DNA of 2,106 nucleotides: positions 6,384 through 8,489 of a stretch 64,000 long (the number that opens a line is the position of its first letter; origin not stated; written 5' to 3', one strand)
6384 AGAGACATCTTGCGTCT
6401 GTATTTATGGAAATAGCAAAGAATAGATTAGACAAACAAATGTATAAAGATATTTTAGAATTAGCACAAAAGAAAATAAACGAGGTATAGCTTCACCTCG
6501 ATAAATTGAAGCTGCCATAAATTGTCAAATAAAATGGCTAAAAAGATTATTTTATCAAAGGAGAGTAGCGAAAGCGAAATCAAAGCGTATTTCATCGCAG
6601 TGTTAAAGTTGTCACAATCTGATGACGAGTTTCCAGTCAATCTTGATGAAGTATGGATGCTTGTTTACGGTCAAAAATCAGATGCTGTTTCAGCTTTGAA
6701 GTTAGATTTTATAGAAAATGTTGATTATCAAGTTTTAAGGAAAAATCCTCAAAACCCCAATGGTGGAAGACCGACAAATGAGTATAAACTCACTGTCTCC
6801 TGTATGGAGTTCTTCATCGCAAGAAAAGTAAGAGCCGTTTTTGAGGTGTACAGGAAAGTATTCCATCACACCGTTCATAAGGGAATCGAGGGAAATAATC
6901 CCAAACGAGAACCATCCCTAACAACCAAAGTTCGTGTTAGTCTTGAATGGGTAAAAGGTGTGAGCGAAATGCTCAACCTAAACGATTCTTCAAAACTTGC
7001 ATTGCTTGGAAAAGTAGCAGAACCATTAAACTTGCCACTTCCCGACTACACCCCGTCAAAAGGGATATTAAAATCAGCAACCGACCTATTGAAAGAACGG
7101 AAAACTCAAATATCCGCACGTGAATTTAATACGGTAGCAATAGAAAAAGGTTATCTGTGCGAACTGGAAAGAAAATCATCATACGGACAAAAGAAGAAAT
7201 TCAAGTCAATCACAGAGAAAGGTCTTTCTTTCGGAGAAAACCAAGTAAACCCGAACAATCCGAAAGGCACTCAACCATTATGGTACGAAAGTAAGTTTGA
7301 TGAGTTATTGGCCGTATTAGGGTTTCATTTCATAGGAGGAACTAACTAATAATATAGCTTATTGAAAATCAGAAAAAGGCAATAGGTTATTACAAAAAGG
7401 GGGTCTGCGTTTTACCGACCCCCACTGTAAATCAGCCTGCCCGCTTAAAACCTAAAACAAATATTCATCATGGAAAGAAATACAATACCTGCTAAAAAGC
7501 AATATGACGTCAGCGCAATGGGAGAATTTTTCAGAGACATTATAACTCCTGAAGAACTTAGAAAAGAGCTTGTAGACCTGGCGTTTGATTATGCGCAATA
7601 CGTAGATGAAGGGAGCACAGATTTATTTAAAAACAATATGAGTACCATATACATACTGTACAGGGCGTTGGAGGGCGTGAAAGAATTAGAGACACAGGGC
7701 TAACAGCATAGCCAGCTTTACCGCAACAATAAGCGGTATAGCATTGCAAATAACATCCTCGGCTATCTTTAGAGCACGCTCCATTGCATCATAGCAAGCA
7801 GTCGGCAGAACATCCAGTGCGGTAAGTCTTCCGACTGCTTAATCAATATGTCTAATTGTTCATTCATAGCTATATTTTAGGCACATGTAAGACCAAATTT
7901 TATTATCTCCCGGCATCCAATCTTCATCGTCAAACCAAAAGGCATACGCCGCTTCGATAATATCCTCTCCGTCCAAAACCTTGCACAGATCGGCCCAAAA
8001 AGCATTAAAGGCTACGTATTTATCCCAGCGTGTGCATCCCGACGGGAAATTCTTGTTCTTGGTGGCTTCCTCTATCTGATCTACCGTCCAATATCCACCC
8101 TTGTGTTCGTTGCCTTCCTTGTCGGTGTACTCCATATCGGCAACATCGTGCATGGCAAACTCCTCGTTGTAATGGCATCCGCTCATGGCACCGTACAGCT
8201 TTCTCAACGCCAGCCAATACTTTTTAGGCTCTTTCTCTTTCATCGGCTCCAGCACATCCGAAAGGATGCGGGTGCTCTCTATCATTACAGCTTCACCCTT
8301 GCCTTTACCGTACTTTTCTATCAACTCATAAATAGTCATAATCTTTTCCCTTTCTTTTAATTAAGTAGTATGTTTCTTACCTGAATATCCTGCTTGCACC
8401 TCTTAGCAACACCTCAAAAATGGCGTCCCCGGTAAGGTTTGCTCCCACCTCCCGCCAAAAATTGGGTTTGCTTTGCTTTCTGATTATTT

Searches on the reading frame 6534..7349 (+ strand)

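Call 35: search_protein_families(library=pfam, proteins=[window:6534-7349:+], max_evalue=0.01)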
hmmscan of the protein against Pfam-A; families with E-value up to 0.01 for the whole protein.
window:6534-7349:+ (271 aa): 1 family
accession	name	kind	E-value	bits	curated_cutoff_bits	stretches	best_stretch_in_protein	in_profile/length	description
PF08346.17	AntA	-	0.0036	18.3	27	1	56-89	26-57/68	AntA/AntB antirepressor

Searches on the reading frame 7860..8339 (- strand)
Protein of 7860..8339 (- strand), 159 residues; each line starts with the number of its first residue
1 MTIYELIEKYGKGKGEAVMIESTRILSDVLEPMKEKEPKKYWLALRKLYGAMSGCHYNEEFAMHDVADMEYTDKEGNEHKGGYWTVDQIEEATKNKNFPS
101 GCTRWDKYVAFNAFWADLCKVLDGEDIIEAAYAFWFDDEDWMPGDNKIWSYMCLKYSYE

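Call 35: search_protein_families(library=pfam, proteins=[window:7860-8339:-], max_evalue=0.01)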
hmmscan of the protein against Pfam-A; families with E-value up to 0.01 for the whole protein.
window:7860-8339:- (159 aa): 1 family
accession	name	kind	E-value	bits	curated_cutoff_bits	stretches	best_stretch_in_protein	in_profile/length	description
PF25223.1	DUF7841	-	1.5e-13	51.4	25.2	1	45-152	4-113/114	Domain of unknown function (DUF7841)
